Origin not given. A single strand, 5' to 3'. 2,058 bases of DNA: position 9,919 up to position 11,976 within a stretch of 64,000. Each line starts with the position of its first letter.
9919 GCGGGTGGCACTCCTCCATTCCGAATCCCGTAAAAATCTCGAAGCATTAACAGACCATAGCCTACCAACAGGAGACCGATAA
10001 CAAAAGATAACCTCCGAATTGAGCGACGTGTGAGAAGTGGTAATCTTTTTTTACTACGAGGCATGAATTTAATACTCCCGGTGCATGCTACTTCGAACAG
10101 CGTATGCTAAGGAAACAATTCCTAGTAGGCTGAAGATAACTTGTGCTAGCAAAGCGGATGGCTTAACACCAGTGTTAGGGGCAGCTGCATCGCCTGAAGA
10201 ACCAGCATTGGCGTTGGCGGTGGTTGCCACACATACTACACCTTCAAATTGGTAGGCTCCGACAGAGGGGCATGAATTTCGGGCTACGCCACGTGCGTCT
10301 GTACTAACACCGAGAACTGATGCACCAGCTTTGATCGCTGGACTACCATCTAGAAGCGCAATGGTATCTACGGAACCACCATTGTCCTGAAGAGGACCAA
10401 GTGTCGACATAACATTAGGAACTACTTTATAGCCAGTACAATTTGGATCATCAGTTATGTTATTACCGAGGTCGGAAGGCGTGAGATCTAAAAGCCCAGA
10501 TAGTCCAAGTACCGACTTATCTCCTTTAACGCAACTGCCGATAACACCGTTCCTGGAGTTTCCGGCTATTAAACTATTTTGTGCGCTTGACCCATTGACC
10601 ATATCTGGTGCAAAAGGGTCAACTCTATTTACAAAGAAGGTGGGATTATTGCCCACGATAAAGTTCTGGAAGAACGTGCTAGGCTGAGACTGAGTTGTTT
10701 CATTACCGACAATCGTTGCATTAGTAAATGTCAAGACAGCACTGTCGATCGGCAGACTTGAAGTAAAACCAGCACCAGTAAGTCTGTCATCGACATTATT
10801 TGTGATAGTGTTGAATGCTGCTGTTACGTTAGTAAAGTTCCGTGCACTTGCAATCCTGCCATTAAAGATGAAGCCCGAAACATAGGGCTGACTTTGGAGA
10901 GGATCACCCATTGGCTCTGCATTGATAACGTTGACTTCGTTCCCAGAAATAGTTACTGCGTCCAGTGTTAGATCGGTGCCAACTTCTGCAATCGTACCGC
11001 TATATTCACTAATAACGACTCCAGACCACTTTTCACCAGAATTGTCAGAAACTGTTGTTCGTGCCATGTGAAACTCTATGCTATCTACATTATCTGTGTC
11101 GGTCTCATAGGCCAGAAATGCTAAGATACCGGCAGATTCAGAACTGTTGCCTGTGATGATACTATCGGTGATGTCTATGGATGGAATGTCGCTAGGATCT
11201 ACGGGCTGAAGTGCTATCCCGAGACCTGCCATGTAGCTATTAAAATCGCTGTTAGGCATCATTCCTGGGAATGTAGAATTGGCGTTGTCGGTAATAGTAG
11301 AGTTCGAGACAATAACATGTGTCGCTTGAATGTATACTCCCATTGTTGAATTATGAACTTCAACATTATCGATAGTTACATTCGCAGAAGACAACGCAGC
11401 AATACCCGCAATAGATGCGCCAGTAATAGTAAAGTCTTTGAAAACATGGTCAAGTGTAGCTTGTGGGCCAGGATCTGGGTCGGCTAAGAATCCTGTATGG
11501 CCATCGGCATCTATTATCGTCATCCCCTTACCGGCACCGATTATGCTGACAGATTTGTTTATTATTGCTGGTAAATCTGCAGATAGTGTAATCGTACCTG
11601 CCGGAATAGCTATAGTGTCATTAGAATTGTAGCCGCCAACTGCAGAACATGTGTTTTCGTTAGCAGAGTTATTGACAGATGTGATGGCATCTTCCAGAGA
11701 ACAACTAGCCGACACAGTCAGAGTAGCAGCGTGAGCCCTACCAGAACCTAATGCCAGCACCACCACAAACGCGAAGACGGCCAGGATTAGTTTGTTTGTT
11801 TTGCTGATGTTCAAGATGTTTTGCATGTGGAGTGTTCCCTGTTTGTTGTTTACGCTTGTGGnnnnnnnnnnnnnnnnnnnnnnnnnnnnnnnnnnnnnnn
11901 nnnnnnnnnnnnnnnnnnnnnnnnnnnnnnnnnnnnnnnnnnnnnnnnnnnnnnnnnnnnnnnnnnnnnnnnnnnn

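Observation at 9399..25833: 16.5-kb sortase-dependent surface-protein island built from paralogous cassettes around the giant kinase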

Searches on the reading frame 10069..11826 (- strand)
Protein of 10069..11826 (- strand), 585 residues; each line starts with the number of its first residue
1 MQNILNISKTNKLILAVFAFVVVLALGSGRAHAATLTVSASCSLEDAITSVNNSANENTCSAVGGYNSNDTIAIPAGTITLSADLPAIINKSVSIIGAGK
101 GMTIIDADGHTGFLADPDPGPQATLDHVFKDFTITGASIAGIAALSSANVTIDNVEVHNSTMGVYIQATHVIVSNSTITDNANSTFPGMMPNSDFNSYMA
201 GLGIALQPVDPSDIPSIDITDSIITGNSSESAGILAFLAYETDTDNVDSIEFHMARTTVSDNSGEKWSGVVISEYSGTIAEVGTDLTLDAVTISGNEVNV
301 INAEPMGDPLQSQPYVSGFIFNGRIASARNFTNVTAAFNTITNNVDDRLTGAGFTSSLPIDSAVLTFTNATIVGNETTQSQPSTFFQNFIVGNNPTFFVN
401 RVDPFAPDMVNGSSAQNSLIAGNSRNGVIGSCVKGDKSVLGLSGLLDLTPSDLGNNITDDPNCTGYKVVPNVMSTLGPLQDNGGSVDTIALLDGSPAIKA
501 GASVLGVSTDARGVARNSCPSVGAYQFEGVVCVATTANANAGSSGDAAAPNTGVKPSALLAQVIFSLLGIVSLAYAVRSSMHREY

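Call 4: search_protein_families(library=pfam, proteins=[window:10069-11826:-], max_evalue=0.01)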
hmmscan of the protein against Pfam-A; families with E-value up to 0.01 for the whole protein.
window:10069-11826:- (585 aa): 1 family
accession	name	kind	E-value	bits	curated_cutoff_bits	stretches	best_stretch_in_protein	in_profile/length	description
PF13229.12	Beta_helix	-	0.005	16.9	25.9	0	128-273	12-121/158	Right handed beta helix region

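Call 5: search_protein_families(library=ncbifam, proteins=[window:10069-11826:-], max_evalue=0.01)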
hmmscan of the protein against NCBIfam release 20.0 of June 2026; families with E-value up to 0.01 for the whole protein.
window:10069-11826:- (585 aa): 2 families
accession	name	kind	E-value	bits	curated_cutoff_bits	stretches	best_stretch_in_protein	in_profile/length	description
NF041518.1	choice_anch_Q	domain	2e-16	60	25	1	475-527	3-57/58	choice-of-anchor Q domain-containing protein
TIGR04247.1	NosD_copper_fam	subfamily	2.5e-05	23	300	1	67-183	9-120/377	nitrous oxide reductase family maturation protein NosD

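Call 13: find_homologous_proteins(query=window:10069-11826:-, max_evalue=0.00001)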
Query window:10069-11826:- (585 aa): 53 proteins with E <= 0.00001 among 8000 candidates.
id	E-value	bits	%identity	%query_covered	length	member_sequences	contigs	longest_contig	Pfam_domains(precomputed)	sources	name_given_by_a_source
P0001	0.0e+0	1070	87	99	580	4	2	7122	-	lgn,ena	-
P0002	5.2e-210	717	62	98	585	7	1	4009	-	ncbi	-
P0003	1.0e-203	696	61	98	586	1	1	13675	-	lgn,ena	-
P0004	1.9e-199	682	59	100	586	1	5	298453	-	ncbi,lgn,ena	-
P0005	2.1e-197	675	59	95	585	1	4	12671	-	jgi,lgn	jgi:hypothetical protein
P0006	8.6e-195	667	56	99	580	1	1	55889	-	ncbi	-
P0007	5.9e-172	591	53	96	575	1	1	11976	-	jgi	jgi:hypothetical protein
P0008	1.5e-118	415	43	96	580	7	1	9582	-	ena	-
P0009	2.3e-107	378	42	94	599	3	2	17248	-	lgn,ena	-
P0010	2.4e-105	371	41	91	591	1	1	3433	-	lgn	-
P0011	6.5e-96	340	41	100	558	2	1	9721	-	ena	-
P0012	2.1e-92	329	41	97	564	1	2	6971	-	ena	-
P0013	6.1e-89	317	41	90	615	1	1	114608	-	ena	-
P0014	2.2e-88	315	40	99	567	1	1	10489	-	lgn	-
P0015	1.3e-76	276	37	97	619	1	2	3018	-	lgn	-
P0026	1.2e-60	224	60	19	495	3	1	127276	-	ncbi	-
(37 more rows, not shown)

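Call 14: find_encoding_contigs(protein=P0004, flank=10000, max_places=2)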
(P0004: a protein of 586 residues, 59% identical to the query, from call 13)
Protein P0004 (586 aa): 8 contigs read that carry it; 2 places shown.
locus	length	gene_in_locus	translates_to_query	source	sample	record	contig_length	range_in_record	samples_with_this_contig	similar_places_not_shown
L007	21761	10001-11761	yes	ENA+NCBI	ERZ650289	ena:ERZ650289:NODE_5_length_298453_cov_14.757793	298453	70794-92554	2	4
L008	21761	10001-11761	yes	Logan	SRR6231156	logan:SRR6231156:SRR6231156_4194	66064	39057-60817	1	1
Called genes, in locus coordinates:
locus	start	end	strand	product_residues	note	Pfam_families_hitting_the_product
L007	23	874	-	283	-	PF00119:ATP-synt_A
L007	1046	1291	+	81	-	PF00462:Glutaredoxin, PF13417:GST_N_3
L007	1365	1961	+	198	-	-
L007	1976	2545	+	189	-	PF02572:CobA_CobO_BtuR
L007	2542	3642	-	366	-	-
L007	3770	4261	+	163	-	PF06414:Zeta_toxin (faint), PF08433:KTI12 (weak), PF13238:AAA_18 (weak), PF13671:AAA_33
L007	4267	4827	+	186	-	PF00565:SNase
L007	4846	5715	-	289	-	PF13641:Glyco_tranf_2_3, PF00535:Glycos_transf_2, PF10111:Glyco_tranf_2_2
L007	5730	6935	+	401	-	-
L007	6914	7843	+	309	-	PF00150:Cellulase (weak), PF00331:Glyco_hydro_10 (weak), PF02449:Glyco_hydro_42 (weak)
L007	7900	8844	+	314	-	PF12760:Zn_ribbon_IS1595, PF12762:DDE_Tnp_IS1595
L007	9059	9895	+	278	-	PF13814:Replic_Relax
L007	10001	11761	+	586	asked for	-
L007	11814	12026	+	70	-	-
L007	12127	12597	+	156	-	PF01668:SmpB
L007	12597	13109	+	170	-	PF00293:NUDIX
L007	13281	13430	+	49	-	-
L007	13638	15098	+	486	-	PF02463:SMC_N (faint), PF13191:AAA_16 (faint), PF13476:AAA_23 (faint), PF13555:AAA_29 (faint), PF00005:ABC_tran, PF13304:AAA_21 (weak), PF12848:ABC_tran_Xtn (weak), PF00005:ABC_tran, +3 more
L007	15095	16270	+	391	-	PF07690:MFS_1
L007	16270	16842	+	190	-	-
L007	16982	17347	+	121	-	PF01451:LMWPc (faint)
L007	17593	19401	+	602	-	PF13522:GATase_6, PF13537:GATase_7 (weak), PF01380:SIS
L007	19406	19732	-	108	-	PF13376:OmdA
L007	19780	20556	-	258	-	-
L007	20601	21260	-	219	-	PF00027:cNMP_binding, PF13545:HTH_Crp_2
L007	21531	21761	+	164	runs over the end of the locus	-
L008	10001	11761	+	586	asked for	-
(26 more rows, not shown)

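Call 15: find_encoding_contigs(protein=P0006, flank=10000, max_places=2)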
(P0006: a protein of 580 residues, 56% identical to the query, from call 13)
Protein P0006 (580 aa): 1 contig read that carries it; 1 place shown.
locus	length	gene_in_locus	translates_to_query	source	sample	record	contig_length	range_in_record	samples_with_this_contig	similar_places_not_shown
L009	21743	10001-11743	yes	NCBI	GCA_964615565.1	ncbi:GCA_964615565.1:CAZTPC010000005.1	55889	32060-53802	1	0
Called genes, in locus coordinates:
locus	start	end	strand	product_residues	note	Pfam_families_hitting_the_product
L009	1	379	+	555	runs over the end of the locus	-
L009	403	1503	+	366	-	-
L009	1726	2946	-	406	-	-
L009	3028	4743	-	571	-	PF00239:Resolvase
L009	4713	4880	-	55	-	-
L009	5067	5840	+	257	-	PF13814:Replic_Relax (faint)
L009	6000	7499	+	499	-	-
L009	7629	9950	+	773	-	-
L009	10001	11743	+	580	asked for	-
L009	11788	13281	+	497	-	-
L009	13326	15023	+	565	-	-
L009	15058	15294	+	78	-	-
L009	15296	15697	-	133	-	-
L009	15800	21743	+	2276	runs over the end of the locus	PF05342:Peptidase_M26_N (faint), PF00041:fn3, PF25059:FN3_DSCAM-DSCAML_C, PF28033:Fn3_ROS1 (faint), PF00041:fn3, PF16656:Pur_ac_phosph_N (weak), PF25059:FN3_DSCAM-DSCAML_C, PF02518:HATPase_c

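Call 17: find_encoding_contigs(protein=P0026, flank=10000, max_places=1)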
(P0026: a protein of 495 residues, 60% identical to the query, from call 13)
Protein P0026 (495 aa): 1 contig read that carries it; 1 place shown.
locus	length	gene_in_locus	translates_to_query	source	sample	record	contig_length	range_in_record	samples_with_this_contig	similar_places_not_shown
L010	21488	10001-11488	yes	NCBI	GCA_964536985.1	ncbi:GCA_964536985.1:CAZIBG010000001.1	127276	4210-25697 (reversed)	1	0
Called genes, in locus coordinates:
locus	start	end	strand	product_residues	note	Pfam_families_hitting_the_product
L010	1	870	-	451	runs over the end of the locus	PF00009:GTP_EFTU, PF01926:MMR_HSR1, PF02421:FeoB_N, PF04548:AIG1 (weak), PF00009:GTP_EFTU, PF01926:MMR_HSR1, PF02421:FeoB_N, PF14714:KH_dom-like, +9 more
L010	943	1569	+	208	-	-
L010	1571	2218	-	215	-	PF01479:S4, PF00849:PseudoU_synth_2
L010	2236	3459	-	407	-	PF00072:Response_reg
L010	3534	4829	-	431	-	PF00989:PAS, PF08448:PAS_4, PF13188:PAS_8 (weak), PF13426:PAS_9, PF00512:HisKA, PF02518:HATPase_c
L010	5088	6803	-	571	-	PF00239:Resolvase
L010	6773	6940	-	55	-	-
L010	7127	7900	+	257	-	PF13814:Replic_Relax (faint)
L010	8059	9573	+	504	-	-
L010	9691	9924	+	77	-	-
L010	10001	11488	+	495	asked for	-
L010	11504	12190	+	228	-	PF04203:Sortase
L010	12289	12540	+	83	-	-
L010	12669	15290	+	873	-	PF17957:Big_7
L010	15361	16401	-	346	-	PF13384:HTH_23 (weak), PF13936:HTH_38, PF00665:rve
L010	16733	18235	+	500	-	-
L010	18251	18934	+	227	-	PF04203:Sortase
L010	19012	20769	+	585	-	-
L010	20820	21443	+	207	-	PF12686:DUF3800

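Call 18: find_encoding_contigs(protein=P0013, flank=10000, max_places=1)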
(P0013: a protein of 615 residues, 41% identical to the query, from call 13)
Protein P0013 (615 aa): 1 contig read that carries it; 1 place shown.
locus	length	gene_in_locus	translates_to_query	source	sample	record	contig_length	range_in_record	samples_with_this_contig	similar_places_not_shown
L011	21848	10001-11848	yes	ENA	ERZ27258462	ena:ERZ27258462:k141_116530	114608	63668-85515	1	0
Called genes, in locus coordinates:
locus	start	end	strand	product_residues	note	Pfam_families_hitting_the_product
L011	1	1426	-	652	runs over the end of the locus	PF02463:SMC_N, PF11398:DUF2813 (faint), PF13175:AAA_15, PF13476:AAA_23, PF13304:AAA_21, PF20469:OLD-like_TOPRIM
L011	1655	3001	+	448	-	PF02195:ParB_N, PF01555:N6_N4_Mtase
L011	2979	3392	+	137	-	-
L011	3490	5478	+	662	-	PF02086:MethyltransfD12, PF03602:Cons_hypoth95 (faint), PF02086:MethyltransfD12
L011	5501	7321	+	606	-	PF09491:RE_AlwI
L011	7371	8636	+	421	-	PF00239:Resolvase, PF07508:Recombinase, PF13408:Zn_ribbon_recom (weak)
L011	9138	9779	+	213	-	-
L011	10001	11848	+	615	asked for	-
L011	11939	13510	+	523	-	-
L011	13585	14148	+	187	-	PF04011:LemA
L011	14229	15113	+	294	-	PF01435:Peptidase_M48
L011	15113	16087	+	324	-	-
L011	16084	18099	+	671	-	PF22745:Nlig-Ia, PF01653:DNA_ligase_aden, PF03120:OB_DNA_ligase, PF03119:DNA_ligase_ZBD, PF00633:HHH (faint), PF12826:HHH_2, PF14520:HHH_5 (weak), PF00533:BRCT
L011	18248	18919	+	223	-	-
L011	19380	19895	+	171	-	PF13560:HTH_31 (weak), PF01381:HTH_3, PF12844:HTH_19 (weak), PF11950:DUF3467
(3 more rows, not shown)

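Call 25: find_related_loci(query=A1, collection=genome_contigs, flank=10000)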
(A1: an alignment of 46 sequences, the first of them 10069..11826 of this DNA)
Query A1 (585 aa) in genome_contigs; peptide patterns used: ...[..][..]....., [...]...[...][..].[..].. (x = any residue, [..] = any of these).
144 stretches matched a pattern; 96 encode a relative of the query (tblastn E <= 1e-3); the best 80 are kept; 69 distinct loci.
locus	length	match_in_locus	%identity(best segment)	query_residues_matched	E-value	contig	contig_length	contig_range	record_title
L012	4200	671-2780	87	1-579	0e+0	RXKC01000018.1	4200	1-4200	MAG: Candidatus Saccharibacteria bacterium isolate AWTP1-31 sample_9_scaffold_1931, whole genome shotgun sequence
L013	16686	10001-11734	62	1-575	0e+0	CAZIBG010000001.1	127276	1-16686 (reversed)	MAG TPA_asm: uncultured Candidatus Saccharibacteria bacterium isolate SRP286056_co2_68 genome assembly, contig: NODE_112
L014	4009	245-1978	62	1-575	0e+0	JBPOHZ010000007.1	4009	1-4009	MAG: Candidatus Saccharimonadota bacterium isolate MAG_475 c_000000413984, whole genome shotgun sequence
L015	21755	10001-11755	59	1-584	0e+0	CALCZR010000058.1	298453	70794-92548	MAG TPA_asm: uncultured Candidatus Saccharibacteria bacterium isolate SRR6231146_bin.58_CONCOCT_v1.1_MAG genome assembly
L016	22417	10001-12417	56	1-579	0e+0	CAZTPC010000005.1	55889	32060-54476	MAG TPA_asm: uncultured Candidatus Saccharibacteria bacterium isolate SRP286056_co2_252 genome assembly, contig: NODE_60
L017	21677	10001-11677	42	1-576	4e-105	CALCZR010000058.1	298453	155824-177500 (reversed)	MAG TPA_asm: uncultured Candidatus Saccharibacteria bacterium isolate SRR6231146_bin.58_CONCOCT_v1.1_MAG genome assembly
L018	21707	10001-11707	39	9-570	3e-95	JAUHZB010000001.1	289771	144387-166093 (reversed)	MAG: bacterium isolate 3_bin.93 NODE_78_length_289771_cov_1.747283, whole genome shotgun sequence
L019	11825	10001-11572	41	12-538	1e-91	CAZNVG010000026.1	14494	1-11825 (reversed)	MAG TPA_asm: uncultured Candidatus Saccharibacteria bacterium isolate SRP342105_co1_34 genome assembly, contig: NODE_563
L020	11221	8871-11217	40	11-526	2e-90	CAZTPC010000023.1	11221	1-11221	MAG TPA_asm: uncultured Candidatus Saccharibacteria bacterium isolate SRP286056_co2_252 genome assembly, contig: NODE_96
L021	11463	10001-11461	42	9-512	1e-88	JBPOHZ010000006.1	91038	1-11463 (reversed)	MAG: Candidatus Saccharimonadota bacterium isolate MAG_475 c_000000413980, whole genome shotgun sequence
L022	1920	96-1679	39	13-541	1e-91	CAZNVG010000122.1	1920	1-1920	MAG TPA_asm: uncultured Candidatus Saccharibacteria bacterium isolate SRP342105_co1_34 genome assembly, contig: NODE_101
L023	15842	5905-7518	36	8-542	5e-78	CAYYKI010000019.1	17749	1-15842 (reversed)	MAG TPA_asm: uncultured Candidatus Saccharibacteria bacterium isolate SRP173033_co2_247 genome assembly, contig: NODE_13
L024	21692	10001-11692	34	10-584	9e-75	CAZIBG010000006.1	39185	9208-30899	MAG TPA_asm: uncultured Candidatus Saccharibacteria bacterium isolate SRP286056_co2_68 genome assembly, contig: NODE_129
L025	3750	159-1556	39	60-526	1e-74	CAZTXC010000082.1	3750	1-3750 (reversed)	MAG TPA_asm: uncultured Candidatus Saccharibacteria bacterium isolate SRP342105_co1_323 genome assembly, contig: NODE_36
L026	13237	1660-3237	34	1-541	2e-69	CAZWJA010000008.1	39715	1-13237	MAG TPA_asm: uncultured Candidatus Saccharibacteria bacterium isolate SRP192515_co2_169 genome assembly, contig: NODE_67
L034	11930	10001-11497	51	1-582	4e-36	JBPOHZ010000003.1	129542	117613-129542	MAG: Candidatus Saccharimonadota bacterium isolate MAG_475 c_000000413974, whole genome shotgun sequence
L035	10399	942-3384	47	1-579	5e-35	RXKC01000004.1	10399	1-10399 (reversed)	MAG: Candidatus Saccharibacteria bacterium isolate AWTP1-31 sample_9_scaffold_1315, whole genome shotgun sequence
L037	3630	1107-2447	39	1-534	1e-34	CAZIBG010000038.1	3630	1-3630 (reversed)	MAG TPA_asm: uncultured Candidatus Saccharibacteria bacterium isolate SRP286056_co2_68 genome assembly, contig: NODE_461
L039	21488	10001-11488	49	1-581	1e-32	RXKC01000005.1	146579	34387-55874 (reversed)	MAG: Candidatus Saccharibacteria bacterium isolate AWTP1-31 sample_9_scaffold_18, whole genome shotgun sequence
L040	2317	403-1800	60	1-554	2e-32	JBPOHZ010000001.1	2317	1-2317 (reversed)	MAG: Candidatus Saccharimonadota bacterium isolate MAG_475 c_000000413972, whole genome shotgun sequence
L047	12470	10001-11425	44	23-584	2e-25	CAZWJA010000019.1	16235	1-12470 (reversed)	MAG TPA_asm: uncultured Candidatus Saccharibacteria bacterium isolate SRP192515_co2_169 genome assembly, contig: NODE_29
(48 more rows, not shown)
